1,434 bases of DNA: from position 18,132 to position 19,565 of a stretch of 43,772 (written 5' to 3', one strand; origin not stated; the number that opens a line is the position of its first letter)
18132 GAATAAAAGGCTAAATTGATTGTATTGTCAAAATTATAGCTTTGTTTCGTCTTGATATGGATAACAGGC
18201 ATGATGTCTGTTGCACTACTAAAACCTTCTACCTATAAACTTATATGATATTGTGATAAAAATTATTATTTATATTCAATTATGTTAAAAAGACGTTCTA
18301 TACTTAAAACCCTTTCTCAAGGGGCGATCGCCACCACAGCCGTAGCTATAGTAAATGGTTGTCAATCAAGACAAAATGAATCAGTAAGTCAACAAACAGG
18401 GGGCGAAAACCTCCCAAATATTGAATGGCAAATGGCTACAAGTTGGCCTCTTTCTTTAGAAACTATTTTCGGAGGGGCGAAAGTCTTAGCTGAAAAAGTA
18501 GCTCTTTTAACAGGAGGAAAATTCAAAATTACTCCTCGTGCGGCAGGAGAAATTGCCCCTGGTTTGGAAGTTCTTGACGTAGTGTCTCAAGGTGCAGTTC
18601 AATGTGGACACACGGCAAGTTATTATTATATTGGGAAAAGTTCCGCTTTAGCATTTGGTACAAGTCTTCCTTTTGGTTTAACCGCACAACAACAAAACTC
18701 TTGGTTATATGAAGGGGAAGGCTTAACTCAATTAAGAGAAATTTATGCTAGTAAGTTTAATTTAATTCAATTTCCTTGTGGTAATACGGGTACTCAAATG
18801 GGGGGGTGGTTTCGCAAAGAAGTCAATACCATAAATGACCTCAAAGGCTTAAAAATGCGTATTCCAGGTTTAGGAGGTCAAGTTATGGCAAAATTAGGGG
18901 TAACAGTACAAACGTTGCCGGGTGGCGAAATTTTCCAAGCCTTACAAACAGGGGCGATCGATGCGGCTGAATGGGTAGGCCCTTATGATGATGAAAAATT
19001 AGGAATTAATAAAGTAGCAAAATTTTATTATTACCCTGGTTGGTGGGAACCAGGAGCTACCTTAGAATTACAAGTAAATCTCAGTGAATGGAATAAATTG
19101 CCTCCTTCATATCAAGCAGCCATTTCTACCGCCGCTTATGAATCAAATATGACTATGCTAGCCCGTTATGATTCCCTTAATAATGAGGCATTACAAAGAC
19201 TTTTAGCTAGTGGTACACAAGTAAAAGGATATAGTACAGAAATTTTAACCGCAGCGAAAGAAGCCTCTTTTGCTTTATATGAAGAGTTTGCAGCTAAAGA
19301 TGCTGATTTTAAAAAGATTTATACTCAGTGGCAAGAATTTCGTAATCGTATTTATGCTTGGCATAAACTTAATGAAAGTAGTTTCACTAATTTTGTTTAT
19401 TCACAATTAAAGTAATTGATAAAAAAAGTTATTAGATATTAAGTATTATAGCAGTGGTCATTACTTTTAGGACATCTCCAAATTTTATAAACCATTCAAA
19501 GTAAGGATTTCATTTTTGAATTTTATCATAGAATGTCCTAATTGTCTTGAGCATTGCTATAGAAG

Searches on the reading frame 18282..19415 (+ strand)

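Call 82: search_protein_families(library=pfam, proteins=[window:18282-19415:+], max_evalue=0.00001)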
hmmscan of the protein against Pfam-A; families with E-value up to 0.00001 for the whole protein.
window:18282-19415:+ (377 aa): 1 family
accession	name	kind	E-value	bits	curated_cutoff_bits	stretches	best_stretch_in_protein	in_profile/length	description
PF03480.18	DctP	-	2.6e-62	211.2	23.4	1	58-339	7-285/286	Bacterial extracellular solute-binding protein, family 7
